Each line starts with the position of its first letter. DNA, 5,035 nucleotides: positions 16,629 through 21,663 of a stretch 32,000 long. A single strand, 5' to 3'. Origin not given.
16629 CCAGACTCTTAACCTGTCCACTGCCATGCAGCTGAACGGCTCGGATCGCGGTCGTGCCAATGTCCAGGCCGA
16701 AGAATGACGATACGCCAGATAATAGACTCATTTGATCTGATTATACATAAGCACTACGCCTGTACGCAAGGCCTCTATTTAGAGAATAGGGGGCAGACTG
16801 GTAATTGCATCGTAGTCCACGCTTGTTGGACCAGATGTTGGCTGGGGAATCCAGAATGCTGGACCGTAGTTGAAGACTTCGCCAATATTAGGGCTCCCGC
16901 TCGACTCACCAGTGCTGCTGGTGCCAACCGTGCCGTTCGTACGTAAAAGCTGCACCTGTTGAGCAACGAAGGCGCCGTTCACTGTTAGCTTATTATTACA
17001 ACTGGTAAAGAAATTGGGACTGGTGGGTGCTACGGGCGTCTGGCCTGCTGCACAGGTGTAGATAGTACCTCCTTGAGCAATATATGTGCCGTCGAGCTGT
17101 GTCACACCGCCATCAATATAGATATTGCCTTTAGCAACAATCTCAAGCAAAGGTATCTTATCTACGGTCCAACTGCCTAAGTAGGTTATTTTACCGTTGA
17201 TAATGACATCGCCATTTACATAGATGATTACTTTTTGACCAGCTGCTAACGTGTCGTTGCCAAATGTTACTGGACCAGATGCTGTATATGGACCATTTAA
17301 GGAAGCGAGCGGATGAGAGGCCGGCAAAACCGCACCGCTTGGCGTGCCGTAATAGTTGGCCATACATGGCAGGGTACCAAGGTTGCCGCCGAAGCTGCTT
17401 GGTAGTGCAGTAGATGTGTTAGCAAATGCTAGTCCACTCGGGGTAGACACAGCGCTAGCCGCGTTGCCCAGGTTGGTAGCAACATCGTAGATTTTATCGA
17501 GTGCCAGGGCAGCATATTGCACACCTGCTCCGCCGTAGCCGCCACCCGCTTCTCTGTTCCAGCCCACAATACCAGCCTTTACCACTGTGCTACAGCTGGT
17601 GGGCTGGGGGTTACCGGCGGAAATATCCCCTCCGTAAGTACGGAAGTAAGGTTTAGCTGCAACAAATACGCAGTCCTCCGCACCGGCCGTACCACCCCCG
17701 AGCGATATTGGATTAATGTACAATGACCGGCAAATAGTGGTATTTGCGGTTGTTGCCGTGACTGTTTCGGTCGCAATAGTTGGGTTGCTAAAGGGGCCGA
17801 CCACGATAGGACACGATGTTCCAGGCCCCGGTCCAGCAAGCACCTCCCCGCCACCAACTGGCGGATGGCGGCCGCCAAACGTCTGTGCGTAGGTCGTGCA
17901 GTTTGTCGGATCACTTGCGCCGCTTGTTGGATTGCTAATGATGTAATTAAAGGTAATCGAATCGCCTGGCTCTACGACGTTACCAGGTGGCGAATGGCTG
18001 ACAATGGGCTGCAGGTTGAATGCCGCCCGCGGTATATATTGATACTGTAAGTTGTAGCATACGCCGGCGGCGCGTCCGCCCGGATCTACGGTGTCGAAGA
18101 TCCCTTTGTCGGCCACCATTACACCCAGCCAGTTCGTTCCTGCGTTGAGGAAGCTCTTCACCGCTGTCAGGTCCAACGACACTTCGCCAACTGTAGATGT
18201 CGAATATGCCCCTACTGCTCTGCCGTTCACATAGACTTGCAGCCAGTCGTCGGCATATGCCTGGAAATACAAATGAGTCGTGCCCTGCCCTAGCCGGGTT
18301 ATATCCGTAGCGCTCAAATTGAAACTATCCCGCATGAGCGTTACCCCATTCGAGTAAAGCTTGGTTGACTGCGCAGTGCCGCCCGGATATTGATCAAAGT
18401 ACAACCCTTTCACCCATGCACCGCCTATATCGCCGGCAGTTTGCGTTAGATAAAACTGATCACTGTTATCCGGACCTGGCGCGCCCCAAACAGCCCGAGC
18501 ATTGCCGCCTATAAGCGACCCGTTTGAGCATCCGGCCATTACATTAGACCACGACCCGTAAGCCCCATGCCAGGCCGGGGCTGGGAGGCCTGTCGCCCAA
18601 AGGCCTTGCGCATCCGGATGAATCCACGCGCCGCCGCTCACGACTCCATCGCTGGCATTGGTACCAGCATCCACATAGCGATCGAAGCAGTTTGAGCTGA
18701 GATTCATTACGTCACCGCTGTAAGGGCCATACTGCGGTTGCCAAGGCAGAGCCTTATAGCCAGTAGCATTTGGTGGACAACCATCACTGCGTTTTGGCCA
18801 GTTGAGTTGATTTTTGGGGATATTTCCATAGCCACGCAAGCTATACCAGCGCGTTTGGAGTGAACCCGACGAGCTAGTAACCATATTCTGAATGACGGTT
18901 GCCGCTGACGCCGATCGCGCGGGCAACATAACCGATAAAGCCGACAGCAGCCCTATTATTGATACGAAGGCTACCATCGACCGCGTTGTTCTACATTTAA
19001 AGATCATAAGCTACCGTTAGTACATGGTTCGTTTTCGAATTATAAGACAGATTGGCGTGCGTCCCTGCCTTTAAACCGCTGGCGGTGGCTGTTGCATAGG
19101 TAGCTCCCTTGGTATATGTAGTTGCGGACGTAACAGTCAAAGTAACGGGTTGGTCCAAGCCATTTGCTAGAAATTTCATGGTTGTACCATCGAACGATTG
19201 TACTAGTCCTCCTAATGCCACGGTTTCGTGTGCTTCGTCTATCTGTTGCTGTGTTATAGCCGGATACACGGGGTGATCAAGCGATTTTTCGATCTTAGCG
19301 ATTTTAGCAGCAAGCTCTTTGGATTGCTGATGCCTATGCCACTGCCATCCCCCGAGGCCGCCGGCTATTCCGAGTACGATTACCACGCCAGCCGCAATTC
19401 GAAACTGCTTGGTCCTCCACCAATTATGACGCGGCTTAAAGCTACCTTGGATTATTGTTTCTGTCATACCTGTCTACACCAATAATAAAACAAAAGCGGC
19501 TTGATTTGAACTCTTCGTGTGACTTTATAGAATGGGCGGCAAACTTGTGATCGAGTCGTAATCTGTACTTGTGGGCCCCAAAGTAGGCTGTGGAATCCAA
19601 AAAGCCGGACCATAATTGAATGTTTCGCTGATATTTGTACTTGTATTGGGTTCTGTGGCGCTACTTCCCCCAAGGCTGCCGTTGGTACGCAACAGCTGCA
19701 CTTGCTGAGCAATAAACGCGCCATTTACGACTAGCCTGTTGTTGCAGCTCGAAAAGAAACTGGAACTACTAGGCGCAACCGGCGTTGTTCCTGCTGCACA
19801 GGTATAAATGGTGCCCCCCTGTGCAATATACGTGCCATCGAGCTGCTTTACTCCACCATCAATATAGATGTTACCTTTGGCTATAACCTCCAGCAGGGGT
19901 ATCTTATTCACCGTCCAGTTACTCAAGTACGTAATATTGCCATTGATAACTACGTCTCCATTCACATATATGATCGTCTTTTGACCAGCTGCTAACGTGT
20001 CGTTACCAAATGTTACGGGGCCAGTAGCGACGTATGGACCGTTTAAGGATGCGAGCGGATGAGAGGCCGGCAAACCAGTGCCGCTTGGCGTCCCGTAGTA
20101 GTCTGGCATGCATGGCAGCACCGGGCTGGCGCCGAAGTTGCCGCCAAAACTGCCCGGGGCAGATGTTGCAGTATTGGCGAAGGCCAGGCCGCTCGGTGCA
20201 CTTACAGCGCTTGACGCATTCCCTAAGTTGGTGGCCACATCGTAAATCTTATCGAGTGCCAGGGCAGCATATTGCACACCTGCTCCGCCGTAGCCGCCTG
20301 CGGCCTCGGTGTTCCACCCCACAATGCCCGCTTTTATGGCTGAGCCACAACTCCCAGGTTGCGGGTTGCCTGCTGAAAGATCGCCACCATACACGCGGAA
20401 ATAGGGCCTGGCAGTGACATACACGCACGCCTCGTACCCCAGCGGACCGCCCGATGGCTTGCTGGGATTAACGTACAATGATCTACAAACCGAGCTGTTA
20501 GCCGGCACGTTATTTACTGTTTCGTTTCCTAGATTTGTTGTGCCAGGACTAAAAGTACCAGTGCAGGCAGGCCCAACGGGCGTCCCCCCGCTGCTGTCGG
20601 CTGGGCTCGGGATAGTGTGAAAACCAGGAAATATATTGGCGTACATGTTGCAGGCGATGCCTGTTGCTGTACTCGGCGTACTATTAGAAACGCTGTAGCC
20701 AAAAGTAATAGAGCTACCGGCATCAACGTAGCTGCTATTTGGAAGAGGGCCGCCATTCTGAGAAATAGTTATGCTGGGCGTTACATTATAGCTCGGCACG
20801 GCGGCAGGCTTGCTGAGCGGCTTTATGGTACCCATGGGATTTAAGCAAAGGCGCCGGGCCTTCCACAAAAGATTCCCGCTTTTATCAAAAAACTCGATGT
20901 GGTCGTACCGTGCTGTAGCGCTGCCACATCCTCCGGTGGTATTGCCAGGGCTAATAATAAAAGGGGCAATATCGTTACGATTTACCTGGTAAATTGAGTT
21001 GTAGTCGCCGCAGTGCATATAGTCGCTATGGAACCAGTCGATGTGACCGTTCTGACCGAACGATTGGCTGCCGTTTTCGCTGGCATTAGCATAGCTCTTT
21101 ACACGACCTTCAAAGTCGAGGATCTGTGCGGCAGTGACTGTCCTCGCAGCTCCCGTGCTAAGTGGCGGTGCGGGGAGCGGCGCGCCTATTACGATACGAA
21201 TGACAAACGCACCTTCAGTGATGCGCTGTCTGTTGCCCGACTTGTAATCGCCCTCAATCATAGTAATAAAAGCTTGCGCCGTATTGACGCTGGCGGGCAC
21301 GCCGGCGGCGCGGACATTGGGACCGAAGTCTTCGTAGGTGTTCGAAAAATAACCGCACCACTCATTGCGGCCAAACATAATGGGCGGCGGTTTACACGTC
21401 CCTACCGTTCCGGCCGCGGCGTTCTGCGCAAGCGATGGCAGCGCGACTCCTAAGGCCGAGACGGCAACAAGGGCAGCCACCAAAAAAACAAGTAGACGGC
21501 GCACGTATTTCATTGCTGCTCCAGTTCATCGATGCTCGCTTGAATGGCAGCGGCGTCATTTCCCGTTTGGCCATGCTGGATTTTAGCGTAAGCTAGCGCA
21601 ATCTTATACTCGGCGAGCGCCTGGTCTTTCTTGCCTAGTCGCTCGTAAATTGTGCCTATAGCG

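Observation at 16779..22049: Tandem duplicated 'anchor + giant secreted protein' modules heading the type IV pilus locus: a candidate modular adhesin system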

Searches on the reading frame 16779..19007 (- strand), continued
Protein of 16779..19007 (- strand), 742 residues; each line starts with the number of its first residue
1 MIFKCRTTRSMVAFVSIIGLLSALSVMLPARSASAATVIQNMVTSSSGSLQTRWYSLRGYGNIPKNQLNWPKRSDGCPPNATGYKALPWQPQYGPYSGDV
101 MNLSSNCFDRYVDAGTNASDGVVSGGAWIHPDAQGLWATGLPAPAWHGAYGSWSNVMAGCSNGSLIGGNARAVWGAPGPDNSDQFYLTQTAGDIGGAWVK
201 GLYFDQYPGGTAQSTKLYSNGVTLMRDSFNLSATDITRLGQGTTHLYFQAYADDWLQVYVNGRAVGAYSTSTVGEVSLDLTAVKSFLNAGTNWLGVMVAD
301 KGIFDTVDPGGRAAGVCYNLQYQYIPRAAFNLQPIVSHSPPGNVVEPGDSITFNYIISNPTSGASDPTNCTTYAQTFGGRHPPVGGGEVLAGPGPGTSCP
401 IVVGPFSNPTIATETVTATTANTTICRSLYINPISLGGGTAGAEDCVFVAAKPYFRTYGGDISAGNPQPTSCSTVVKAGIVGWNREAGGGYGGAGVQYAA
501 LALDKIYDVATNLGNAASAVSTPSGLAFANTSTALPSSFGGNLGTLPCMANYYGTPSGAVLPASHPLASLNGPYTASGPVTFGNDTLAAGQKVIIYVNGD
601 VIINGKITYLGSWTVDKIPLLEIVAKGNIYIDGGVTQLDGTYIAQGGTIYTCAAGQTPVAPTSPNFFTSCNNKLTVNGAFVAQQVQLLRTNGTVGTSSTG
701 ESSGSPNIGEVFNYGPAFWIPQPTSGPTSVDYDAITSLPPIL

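Call 22: fold_search(model_id=the predicted structure, library=pdb)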
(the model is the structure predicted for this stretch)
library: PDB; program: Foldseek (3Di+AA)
matches with E <= 10: 1072; with E <= 0.001: 17
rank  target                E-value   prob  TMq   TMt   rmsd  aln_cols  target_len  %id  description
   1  9hpl_A                8.7e-07  1.00  0.10  0.07  30.1       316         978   12  E. coli beta-galactosidase labeled with Chromeo P503 dye purified using MISO (released 2025-11-05)
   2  5t98_A                3.4e-06  1.00  0.09  0.09  31.0       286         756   13  Crystal structure of BuGH2Awt (released 2017-09-13)
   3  3j7h_A                3.7e-06  1.00  0.10  0.07  30.3       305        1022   13  Structure of beta-galactosidase at 3.2-A resolution obtained by cryo-electron microscopy (released 2014-07-30)
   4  8u01                  7.1e-06  1.00  0.10  0.08  27.5       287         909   13  Crystal Structure of the Glycoside Hydrolase Family 2 TIM Barrel-domain Containing Protein from Phocaeicola plebeius (released 2023-09-27)
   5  4cuc_A                1.4e-05  1.00  0.11  0.10  31.1       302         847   14  Unravelling the multiple functions of the architecturally intricate Streptococcus pneumoniae beta-galactosidase, BgaA. (released 2014-08-20)
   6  6qud                  2.9e-05  0.99  0.10  0.09  31.5       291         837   15  2-deoxy-galactose reaction intermediate of a Truncated beta-galactosidase III from Bifidobacterium bifidum (released 2020-03-18)
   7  4cu7                  3.4e-05  1.00  0.11  0.10  30.9       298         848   15  Unravelling the multiple functions of the architecturally intricate Streptococcus pneumoniae beta-galactosidase, BgaA (released 2014-08-20)
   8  5dmy_B                3.6e-05  0.98  0.10  0.08  30.1       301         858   14  Beta-galactosidase - construct 33-930 (released 2016-10-05)
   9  5dmy_A                4.3e-05  0.98  0.09  0.08  31.6       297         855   14  Beta-galactosidase - construct 33-930 (released 2016-10-05)
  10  9bey                  2.1e-04  0.99  0.10  0.10  29.9       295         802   12  Structure of a lambda-carrageenan active GH2 A in complex with inhibitor (released 2025-08-27)
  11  8q2h                  3.1e-04  0.95  0.10  0.06  30.5       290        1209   13  beta-galactosidase from Bacillus circulans (released 2024-10-16)
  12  6b6l_B                3.7e-04  0.85  0.08  0.08  29.9       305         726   10  The crystal structure of glycosyl hydrolase family 2 (GH2) member from Bacteroides cellulosilyticus DSM 14838 (released 2017-10-11)
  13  1bhg_A                3.9e-04  0.84  0.09  0.10  31.2       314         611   11  HUMAN BETA-GLUCURONIDASE AT 2.6 A RESOLUTION (released 1997-09-17)
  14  7nit_A                4.8e-04  0.87  0.09  0.06  28.9       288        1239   16  X-ray structure of a multidomain BbgIII from Bifidobacterium bifidum (released 2021-12-22)
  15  7nit_C                6.0e-04  0.93  0.10  0.07  31.7       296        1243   16  X-ray structure of a multidomain BbgIII from Bifidobacterium bifidum (released 2021-12-22)
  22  3idu_A                2.0e-02  1.00  0.12  0.62  13.1       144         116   13  Crystal Structure of the CARDB domain of the PF1109 protein in complex with di-metal ions from Pyrococcus furiosus, No (released 2009-08-04)
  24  2kl6_MODEL_1_A        2.1e-02  0.99  0.11  0.55   5.1       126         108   12  Solution NMR structure of the CARDB domain of PF1109 from Pyrococcus furiosus. Northeast Structural Genomics C (released 2009-08-25)
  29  3idu_B                3.3e-02  1.00  0.12  0.61   4.7       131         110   11  Crystal Structure of the CARDB domain of the PF1109 protein in complex with di-metal ions from Pyrococcus furiosus, No (released 2009-08-04)
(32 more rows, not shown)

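Call 76: search_protein_families(library=phrogs, proteins=[window:16779-19007:-], max_evalue=0.01)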
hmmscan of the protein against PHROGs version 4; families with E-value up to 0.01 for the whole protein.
window:16779-19007:- (742 aa): 0 families

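Call 77: search_protein_families(library=padloc, proteins=[window:16779-19007:-], max_evalue=0.01)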
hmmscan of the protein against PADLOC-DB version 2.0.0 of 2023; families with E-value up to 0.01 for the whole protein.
window:16779-19007:- (742 aa): 0 families

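Call 86: find_encoding_contigs(protein=P0005, flank=9000, max_places=1)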
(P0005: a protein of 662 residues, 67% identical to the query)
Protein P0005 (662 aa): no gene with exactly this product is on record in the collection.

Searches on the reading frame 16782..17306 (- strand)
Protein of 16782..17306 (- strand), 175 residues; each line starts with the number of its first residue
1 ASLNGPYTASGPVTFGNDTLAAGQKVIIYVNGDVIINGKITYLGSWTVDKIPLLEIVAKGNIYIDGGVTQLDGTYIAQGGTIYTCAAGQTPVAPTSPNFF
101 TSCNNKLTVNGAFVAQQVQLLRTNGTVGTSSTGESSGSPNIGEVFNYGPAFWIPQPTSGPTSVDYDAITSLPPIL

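Call 41: find_related_loci(query=A4, collection=genome_contigs, flank=5000)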
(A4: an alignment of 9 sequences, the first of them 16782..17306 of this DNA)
Query A4 (175 aa) in genome_contigs; peptide patterns used: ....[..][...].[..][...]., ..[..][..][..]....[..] (x = any residue, [..] = any of these).
91 stretches matched a pattern; 79 encode a relative of the query (tblastn E <= 1e-3); 78 distinct loci.
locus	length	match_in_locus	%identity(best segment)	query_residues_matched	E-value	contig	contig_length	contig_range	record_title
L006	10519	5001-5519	70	2-175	4e-77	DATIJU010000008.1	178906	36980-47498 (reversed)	MAG TPA_asm: Bacillota bacterium isolate SMAG_U15699 k141_652929, whole genome shotgun sequence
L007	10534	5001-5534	61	3-175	5e-69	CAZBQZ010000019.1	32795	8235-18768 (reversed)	MAG TPA_asm: uncultured Candidatus Saccharibacteria bacterium isolate SRP200132_co1_38 genome assembly, contig: NODE_227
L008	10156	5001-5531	56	5-175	1e-56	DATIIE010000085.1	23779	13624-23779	MAG TPA_asm: Candidatus Saccharimonadales bacterium isolate SMAG_U15656 k141_385294, whole genome shotgun sequence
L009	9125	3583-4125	55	4-175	2e-54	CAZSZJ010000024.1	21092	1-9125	MAG TPA_asm: uncultured Candidatus Saccharibacteria bacterium isolate SRP200132_co1_502 genome assembly, contig: NODE_43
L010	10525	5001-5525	55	3-175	4e-53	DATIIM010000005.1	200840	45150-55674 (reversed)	MAG TPA_asm: Patescibacteria group bacterium isolate SMAG_U15665 k141_333279, whole genome shotgun sequence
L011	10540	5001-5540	52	5-175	7e-53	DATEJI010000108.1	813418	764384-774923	MAG TPA_asm: Candidatus Saccharimonadales bacterium isolate SMAG_U8860 k141_530119, whole genome shotgun sequence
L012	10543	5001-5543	51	4-175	2e-52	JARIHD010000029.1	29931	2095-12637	MAG: Candidatus Saccharibacteria bacterium isolate CullarsAll.DT.09 k141_949072, whole genome shotgun sequence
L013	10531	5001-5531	53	7-175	2e-52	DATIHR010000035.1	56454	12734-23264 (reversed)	MAG TPA_asm: Candidatus Saccharimonadales bacterium isolate SMAG_U15643 k141_559760, whole genome shotgun sequence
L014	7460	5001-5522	53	5-175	5e-52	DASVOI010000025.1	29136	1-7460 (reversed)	MAG TPA_asm: Candidatus Saccharimonadales bacterium isolate SMAG_U3149 k141_108378, whole genome shotgun sequence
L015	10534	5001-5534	52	7-175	7e-52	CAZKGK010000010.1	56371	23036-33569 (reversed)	MAG TPA_asm: uncultured Candidatus Saccharibacteria bacterium isolate SRP200132_co1_660 genome assembly, contig: NODE_85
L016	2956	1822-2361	53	5-175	4e-51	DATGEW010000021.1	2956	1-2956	MAG TPA_asm: Candidatus Saccharimonadales bacterium isolate SMAG_U9712 k141_32952, whole genome shotgun sequence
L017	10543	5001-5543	48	5-175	5e-51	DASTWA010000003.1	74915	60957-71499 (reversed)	MAG TPA_asm: Candidatus Saccharimonadales bacterium isolate SMAG_U2374 k141_143402, whole genome shotgun sequence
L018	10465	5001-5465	56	25-175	8e-50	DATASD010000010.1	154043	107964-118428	MAG TPA_asm: Candidatus Saccharimonadales bacterium isolate SMAG_U5511 k141_630489, whole genome shotgun sequence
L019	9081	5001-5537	49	7-175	5e-49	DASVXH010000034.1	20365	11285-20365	MAG TPA_asm: Candidatus Saccharimonadales bacterium isolate SMAG_U2570 k141_33452, whole genome shotgun sequence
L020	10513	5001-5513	52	16-175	4e-49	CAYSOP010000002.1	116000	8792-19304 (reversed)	MAG TPA_asm: uncultured Candidatus Saccharibacteria bacterium isolate SRP200132_co1_551 genome assembly, contig: NODE_15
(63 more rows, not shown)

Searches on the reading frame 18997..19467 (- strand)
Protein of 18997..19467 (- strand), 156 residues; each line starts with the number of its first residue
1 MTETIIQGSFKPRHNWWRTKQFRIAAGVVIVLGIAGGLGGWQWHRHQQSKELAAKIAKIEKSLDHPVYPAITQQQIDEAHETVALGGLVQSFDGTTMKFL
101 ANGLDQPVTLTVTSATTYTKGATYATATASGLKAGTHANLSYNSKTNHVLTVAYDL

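Call 4: search_protein_families(library=pfam, proteins=[window:18997-19467:-], max_evalue=1)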
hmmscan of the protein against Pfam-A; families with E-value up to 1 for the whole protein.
window:18997-19467:- (156 aa): 2 families
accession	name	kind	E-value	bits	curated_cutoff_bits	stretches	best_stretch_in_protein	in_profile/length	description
PF09976.15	TPR_21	-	1e-05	25.8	25.5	1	15-81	2-58/193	Tetratricopeptide repeat-like domain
PF02104.20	SURF1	-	0.00048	20.9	23.4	1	31-85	3-58/205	SURF1 family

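Call 5: search_protein_families(library=ncbifam, proteins=[window:18997-19467:-], max_evalue=1)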
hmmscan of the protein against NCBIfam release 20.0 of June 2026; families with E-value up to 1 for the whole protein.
window:18997-19467:- (156 aa): 6 families
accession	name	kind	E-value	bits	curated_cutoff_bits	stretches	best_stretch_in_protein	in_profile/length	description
NF050123.1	SURF1_Mycobac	exception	0.0025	17.2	190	1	25-70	12-54/238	SURF1 family cytochrome oxidase biogenesis protein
NF010409.0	PRK13835.1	subfamily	0.023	14.6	162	1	59-127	77-138/148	conjugal transfer protein TrbH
TIGR01709.2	typeII_sec_gspL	equivalog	0.031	13.4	65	1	6-90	226-317/392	type II secretion system protein GspL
NF005435.1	PRK07021.1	equivalog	0.053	13.4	131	1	26-70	13-58/157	flagellar basal body-associated protein FliL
NF051471.1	cytcCgr1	equivalog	0.055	13.1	340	1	18-46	4-32/204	cytochrome c-type protein Cgr1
NF033761.1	gliding_GltJ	equivalog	0.055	12.5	450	1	24-130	376-476/671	adventurous gliding motility protein GltJ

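Call 76: search_protein_families(library=phrogs, proteins=[window:18997-19467:-], max_evalue=0.01)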
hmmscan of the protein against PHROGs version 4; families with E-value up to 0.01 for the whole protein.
window:18997-19467:- (156 aa): 0 families

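Call 77: search_protein_families(library=padloc, proteins=[window:18997-19467:-], max_evalue=0.01)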
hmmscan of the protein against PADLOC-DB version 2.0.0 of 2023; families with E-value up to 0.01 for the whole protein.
window:18997-19467:- (156 aa): 0 families

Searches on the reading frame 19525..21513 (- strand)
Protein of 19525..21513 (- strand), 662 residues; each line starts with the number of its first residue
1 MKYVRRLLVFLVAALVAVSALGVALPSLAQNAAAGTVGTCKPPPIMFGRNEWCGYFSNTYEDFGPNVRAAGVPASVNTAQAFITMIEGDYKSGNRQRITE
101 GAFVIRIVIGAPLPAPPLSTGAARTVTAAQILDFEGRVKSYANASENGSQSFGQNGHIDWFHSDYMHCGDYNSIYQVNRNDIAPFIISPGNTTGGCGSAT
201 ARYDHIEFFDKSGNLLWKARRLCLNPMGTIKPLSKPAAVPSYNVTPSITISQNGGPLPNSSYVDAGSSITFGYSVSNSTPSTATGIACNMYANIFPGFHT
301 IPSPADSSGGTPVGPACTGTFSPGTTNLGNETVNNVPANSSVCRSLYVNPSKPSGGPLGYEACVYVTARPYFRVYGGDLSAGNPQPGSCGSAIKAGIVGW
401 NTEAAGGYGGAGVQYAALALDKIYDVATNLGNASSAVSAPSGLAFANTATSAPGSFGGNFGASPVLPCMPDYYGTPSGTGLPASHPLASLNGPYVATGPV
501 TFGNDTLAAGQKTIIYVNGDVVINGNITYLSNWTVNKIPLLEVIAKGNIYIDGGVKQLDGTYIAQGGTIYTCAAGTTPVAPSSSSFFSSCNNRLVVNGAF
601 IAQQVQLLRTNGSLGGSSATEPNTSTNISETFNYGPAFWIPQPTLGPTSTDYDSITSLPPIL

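Call 4: search_protein_families(library=pfam, proteins=[window:19525-21513:-], max_evalue=1)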
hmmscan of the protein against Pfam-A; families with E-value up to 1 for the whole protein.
window:19525-21513:- (662 aa): 0 families

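Call 5: search_protein_families(library=ncbifam, proteins=[window:19525-21513:-], max_evalue=1)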
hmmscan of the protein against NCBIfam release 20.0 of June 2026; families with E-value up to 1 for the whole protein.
window:19525-21513:- (662 aa): 0 families

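Call 76: search_protein_families(library=phrogs, proteins=[window:19525-21513:-], max_evalue=0.01)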
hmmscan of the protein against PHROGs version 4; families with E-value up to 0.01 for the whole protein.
window:19525-21513:- (662 aa): 0 families

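Call 77: search_protein_families(library=padloc, proteins=[window:19525-21513:-], max_evalue=0.01)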
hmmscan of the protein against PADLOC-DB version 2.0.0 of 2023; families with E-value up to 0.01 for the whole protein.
window:19525-21513:- (662 aa): 0 families

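Call 83: find_encoding_contigs(protein=window:19525-21513:-, flank=1000, max_places=2)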
Protein window:19525-21513:- (662 aa): no gene with exactly this product is on record in the collection.

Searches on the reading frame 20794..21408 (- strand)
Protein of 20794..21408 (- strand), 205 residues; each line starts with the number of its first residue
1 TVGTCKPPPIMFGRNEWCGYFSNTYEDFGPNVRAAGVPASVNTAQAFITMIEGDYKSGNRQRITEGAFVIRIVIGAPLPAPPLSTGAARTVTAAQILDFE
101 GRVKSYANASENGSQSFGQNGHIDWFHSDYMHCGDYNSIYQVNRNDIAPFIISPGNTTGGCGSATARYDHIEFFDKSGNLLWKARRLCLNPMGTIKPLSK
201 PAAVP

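Call 71: find_homologous_proteins(query=A6, max_evalue=0.001)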
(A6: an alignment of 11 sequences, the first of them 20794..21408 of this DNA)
Query A6 (11 sequences) (205 aa, profile of the alignment): 2 proteins with E <= 0.001 among 2555 candidates.
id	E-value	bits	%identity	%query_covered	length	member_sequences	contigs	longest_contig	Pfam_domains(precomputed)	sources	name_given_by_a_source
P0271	5.5e-32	129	37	9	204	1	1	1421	-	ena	-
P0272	4.9e-28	116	44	9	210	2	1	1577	-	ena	-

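Call 72: search_solved_structures(query=A6, max_evalue=10)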
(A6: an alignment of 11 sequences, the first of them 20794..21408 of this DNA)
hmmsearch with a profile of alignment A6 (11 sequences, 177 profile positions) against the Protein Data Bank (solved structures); distinct sequences matched with E-value up to 10: 1.
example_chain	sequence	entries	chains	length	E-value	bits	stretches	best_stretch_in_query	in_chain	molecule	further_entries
6v46_B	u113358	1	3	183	0.5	13.7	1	14-135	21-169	Hemagglutinin HA2 chain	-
